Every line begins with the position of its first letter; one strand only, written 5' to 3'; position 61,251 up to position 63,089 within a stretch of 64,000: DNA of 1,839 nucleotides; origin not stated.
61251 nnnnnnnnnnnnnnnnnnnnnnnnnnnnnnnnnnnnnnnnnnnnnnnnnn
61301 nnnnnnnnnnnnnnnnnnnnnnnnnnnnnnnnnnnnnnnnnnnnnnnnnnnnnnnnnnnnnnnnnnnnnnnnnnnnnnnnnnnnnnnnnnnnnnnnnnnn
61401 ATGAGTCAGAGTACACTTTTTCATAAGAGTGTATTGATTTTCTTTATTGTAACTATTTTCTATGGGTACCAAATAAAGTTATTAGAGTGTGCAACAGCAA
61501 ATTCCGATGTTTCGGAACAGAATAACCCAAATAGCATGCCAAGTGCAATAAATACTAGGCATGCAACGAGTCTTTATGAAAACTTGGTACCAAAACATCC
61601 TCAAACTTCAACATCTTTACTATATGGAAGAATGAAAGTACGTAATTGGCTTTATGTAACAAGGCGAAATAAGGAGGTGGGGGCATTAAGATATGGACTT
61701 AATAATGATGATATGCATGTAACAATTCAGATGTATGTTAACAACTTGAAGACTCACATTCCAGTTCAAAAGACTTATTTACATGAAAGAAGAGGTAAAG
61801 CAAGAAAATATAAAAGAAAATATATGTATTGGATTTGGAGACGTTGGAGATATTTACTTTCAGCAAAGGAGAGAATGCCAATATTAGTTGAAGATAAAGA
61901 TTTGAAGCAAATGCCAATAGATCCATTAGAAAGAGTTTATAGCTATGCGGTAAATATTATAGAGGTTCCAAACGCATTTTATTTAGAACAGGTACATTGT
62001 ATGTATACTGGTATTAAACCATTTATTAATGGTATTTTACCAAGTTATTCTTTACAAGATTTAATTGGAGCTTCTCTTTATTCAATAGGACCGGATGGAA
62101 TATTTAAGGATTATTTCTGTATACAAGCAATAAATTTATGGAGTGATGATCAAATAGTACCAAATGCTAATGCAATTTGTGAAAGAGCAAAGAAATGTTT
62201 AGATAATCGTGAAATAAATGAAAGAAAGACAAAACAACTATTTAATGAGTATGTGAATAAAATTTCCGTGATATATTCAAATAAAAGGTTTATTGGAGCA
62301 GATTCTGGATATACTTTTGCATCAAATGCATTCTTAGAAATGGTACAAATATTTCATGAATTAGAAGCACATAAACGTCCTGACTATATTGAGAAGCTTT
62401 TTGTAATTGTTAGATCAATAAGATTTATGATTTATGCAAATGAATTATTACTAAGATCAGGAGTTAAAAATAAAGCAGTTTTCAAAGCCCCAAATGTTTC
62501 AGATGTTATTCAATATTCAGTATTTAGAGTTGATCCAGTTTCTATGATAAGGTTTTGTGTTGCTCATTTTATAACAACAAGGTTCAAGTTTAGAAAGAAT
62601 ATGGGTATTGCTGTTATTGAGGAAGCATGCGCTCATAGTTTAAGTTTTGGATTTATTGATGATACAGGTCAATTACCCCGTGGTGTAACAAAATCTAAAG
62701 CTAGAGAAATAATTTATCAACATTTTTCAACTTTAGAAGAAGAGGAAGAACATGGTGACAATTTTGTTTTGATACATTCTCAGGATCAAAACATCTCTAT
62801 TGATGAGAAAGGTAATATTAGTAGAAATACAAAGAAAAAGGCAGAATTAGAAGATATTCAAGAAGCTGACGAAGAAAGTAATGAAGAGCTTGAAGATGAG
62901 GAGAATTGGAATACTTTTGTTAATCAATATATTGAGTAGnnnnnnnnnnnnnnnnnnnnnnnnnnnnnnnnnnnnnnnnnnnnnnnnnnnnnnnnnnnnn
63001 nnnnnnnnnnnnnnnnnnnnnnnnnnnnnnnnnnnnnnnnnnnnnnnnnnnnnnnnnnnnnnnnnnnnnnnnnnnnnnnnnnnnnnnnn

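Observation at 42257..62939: About 21-kb run of six same-strand genes for signal-peptide/TM proteins with no recognisable domains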

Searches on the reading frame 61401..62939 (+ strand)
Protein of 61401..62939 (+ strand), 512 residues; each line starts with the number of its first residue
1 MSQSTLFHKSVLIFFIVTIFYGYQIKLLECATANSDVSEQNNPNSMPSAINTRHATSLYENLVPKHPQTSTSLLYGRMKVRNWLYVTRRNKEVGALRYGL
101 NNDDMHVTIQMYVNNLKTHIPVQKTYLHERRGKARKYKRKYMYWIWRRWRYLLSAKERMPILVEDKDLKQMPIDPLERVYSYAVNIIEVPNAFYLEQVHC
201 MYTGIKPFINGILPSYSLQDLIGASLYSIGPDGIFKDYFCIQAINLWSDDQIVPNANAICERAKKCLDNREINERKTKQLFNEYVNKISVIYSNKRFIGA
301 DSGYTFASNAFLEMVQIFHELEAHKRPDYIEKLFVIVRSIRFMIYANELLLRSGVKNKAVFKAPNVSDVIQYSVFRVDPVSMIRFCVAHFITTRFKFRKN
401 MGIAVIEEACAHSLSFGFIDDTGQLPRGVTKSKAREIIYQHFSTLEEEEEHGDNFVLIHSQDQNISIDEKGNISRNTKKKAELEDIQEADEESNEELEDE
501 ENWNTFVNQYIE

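Call 4: search_protein_families(library=pfam, proteins=[window:61401-62939:+], max_evalue=1)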
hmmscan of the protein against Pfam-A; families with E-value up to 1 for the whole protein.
window:61401-62939:+ (512 aa): 2 families
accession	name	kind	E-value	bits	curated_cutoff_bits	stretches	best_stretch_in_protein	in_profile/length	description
PF08558.16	TRF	-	0.077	13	25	1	431-509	144-213/239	Telomere repeat binding factor (TRF)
PF25006.1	DUF7783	-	0.17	12.3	27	1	319-351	21-53/130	Domain of unknown function (DUF7783)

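Call 44: search_solved_structures(query=window:61401-62936:+, max_evalue=1)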
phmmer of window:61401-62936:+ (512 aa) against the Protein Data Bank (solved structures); distinct sequences matched with E-value up to 1: 0.

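Call 45: find_homologous_proteins(query=window:61401-62936:+, max_evalue=0.001)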
Query window:61401-62936:+ (512 aa): 10 proteins with E <= 0.001 among 5327 candidates.
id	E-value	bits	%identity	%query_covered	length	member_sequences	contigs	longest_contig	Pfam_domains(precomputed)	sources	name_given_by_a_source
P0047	0.0e+0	1154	98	100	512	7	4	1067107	-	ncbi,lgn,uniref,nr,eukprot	ncbi:unnamed protein product [Cryptosporidium hominis]|uniref:Secreted Protein (WYLE family) n=2 Tax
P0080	2.5e-275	932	79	99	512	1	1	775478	-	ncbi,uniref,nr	ncbi:uncharacterized protein cubi_01960 [Cryptosporidium ubiquitum]|uniref:Uncharacterized protein n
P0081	6.7e-252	855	73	98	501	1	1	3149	-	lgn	-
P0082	5.5e-251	852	71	100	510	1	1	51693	-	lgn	-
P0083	1.9e-244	830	70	100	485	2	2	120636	-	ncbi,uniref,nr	ncbi:hypothetical protein OIY81_3214 [Cryptosporidium canis]|uniref:Uncharacterized protein n=1 Tax=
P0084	1.3e-224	765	66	98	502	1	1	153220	-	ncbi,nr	ncbi:putative Secreted Protein (WYLE family) [Cryptosporidium felis]|nr:putative Secreted Protein (W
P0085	5.7e-216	736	64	92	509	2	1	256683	-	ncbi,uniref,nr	ncbi:hypothetical protein FG379_001473 [Cryptosporidium bovis]|uniref:uncharacterized protein n=1 Ta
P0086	7.5e-211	719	62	98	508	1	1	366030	-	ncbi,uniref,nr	ncbi:hypothetical protein FG386_003411 [Cryptosporidium ryanae]|uniref:uncharacterized protein n=1 T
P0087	1.3e-169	584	53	95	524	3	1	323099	-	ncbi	ncbi:hypothetical protein ACR3K2_04890 [Cryptosporidium serpentis]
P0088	1.7e-20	92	34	25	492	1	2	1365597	-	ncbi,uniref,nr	ncbi:hypothetical protein CmeUKMEL1_14270 [Cryptosporidium meleagridis]|uniref:Uncharacterized prote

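Call 46: find_encoding_contigs(protein=P0087, flank=10000, max_places=1)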
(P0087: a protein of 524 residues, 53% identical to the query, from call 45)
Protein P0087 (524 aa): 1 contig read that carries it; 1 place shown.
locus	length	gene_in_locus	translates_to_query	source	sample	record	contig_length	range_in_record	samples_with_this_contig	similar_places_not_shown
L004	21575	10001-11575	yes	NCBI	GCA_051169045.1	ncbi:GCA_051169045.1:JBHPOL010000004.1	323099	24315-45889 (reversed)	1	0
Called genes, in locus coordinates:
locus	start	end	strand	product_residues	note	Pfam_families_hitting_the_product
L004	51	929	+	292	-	-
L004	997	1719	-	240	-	-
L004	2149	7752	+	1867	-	-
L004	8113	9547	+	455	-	-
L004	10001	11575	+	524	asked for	-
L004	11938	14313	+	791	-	-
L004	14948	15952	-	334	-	-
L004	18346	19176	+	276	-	PF00025:Arf, PF09439:SRPRB (weak), PF08477:Roc (faint)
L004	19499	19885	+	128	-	PF03501:S10_plectin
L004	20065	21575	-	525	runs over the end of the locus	PF05496:RuvB_N (weak), PF00004:AAA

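Call 47: find_encoding_contigs(protein=P0085, flank=10000, max_places=1)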
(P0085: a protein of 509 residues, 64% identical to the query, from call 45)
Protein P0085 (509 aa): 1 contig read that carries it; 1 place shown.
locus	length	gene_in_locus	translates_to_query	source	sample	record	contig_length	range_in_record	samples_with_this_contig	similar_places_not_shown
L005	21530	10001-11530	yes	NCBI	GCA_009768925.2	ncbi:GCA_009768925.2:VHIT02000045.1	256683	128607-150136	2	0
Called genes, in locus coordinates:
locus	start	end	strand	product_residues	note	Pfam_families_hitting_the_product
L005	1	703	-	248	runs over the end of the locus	-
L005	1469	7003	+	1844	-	-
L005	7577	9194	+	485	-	-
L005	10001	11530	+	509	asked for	-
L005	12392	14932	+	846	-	-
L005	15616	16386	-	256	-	-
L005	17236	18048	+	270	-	PF00025:Arf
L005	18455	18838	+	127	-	PF03501:S10_plectin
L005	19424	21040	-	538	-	PF05496:RuvB_N (weak), PF00004:AAA, PF17862:AAA_lid_3 (faint)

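Call 48: find_encoding_contigs(protein=P0080, flank=10000, max_places=1)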
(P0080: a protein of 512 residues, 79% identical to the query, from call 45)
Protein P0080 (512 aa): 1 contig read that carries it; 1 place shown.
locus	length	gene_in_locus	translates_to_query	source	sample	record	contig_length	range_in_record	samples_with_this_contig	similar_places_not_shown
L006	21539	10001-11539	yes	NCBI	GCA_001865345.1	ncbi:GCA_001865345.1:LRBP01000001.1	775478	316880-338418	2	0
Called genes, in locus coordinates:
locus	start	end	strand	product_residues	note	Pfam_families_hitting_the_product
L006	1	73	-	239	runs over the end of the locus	-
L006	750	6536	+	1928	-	-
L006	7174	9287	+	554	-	-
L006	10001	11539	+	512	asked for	-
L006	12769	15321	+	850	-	-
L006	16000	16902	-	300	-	-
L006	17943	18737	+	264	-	PF00025:Arf, PF00437:T2SSE (faint)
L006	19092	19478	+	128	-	PF03501:S10_plectin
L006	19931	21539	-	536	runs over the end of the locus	PF05496:RuvB_N (weak), PF00004:AAA, PF17862:AAA_lid_3 (weak)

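Call 62: predict_structure(alignment_id=A1)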
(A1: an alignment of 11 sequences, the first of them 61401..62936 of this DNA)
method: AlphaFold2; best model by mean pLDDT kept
length: 512 residues; sequences in the alignment: 11
mean_pLDDT: 56.9   pTM: 0.59
mean pLDDT of the five models: 56.9, 53.4, 52.1, 48.9, 47.5
residues with pLDDT >= 90: 38; 70-90: 140; 50-70: 93; < 50: 241
segments of 3 or more residues with pLDDT < 50: 1-3, 29-168, 323-330, 374-384, 416-424, 445-512
pLDDT, mean of each block of 10 residues (from residue 1): 53 79 62 36 32 30 35 31 31 33 33 39 35 37 36 31 41 83 86 94 81 72 89 85 70 72 91 85 93 78 87 84 47 73 78 73 74 45 51 53 60 52 56 64 48 29 36 38 31 34 39 31
secondary structure, 60 per line:
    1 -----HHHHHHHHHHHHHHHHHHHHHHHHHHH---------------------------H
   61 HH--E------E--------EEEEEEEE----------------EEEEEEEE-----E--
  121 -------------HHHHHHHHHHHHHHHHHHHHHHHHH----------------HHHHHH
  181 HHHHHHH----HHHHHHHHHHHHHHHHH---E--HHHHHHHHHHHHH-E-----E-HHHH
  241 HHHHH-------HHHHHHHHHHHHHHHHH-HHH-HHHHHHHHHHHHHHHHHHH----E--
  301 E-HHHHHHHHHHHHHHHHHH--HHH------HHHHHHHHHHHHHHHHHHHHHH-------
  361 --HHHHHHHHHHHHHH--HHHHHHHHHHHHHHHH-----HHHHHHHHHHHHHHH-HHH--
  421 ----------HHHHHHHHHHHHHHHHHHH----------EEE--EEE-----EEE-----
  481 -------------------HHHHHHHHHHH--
elements in order: H6-32 E81-88 E105-112 H134-158 H175-187 H192-208 H215-227 H237-245 H253-269 H275-293 H303-320 H332-353 H363-376 H379-394 H400-414 H431-449 E460-462 E465-467 E473-475 H500-510

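Call 95: find_encoding_contigs(protein=P0088, flank=10000, max_places=1)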
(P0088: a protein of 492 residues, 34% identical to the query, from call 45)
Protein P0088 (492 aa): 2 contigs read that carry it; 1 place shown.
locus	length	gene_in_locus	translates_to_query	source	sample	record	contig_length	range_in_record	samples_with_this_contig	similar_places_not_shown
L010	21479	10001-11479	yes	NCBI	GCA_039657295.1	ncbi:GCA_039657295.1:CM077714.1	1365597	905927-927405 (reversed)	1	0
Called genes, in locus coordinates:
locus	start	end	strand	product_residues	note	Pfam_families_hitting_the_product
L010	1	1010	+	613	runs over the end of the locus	-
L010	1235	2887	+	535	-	-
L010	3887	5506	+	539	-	-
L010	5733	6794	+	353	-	-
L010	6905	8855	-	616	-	-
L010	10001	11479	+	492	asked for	-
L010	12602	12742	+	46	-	-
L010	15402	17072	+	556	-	-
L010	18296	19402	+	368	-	-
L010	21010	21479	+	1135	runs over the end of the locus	-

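Call 96: fold_search(model_id=the predicted structure, library=pdb)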
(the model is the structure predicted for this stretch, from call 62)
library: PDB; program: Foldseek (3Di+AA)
matches with E <= 10: 320; with E <= 0.001: 0
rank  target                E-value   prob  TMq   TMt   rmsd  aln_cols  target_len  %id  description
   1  8wpu_B                4.4e-01  0.07  0.09  0.06  20.4       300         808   11  Human calcium-sensing receptor(CaSR) bound to cinacalcet in complex with Gq protein (released 2023-11-22)
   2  6w2y_B                5.8e-01  0.05  0.08  0.07  19.4       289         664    9  CryoEM Structure of GABAB1b Homodimer (released 2020-07-01)
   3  6vkz                  6.1e-01  0.08  0.12  0.13  23.4       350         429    8  Crystal Structure of the N-prenyltransferase DabA in Complex with GSPP and Mg2+ (released 2020-04-08)
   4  6jkd                  6.4e-01  0.06  0.10  0.11  22.4       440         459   11  Crystal structure of tetrameric PepTSo2 in I4 space group (released 2019-05-15)
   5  6wiv_B                6.4e-01  0.05  0.09  0.07  20.1       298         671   12  Structure of human GABA(B) receptor in an inactive state (released 2020-07-01)
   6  4tq6_A                6.7e-01  0.08  0.11  0.16  19.5       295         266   14  Structure of a UbiA homolog from Archaeoglobus fulgidus bound to Cd2+ (released 2014-07-16)
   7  9ayf_Q                6.7e-01  0.08  0.09  0.07  18.0       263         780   11  Structure of human calcium-sensing receptor in complex with Gi1 (miniGi1) protein in detergent (released 2024-04-17)
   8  6ki1_B                7.0e-01  0.05  0.10  0.11  19.8       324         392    8  The transmembrane domain of a cyanobacterium bicarbonate transporter BicA (released 2019-11-20)
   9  9p83_R                7.7e-01  0.06  0.10  0.15  19.8       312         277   10  NTSR1-Gi-NTS(8-13) GTP-Bound Complex in the Non-Canonical, AHD Open State (NC-Open-GTP) (released 2026-03-25)
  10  9ly2_R                7.7e-01  0.05  0.11  0.13  21.4       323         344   10  A Cryo-EM structure of LA-PTH-PTH1R-V2RT-Beta-arrestin1 complex (state 1 conformation) (released 2026-03-04)
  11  8szg_B                8.4e-01  0.05  0.08  0.05  20.7       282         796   12  Cryo-EM structure of cinacalcet-bound human calcium-sensing receptor CaSR-Gq complex in lipid nanodiscs (released 2024-02-07)
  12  2ps6_A                8.8e-01  0.07  0.12  0.14  21.1       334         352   11  N225D/S229T trichodiene synthase (released 2007-12-18)
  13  3zev_B                8.8e-01  0.04  0.09  0.13  22.1       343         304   11  Structure of Thermostable Agonist-bound Neurotensin Receptor 1 Mutant without Lysozyme Fusion (released 2014-01-29)
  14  7wn0_A                9.6e-01  0.06  0.11  0.13  21.1       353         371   10  Structure of PfENT1(Y190A) in complex with nanobody 19 (released 2023-02-01)
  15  5o9h_A                1.1e+00  0.05  0.10  0.15  20.4       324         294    9  Crystal structure of thermostabilised human C5a anaphylatoxin chemotactic receptor 1 (C5aR) in complex with NDT9513727 (released 2018-01-10)
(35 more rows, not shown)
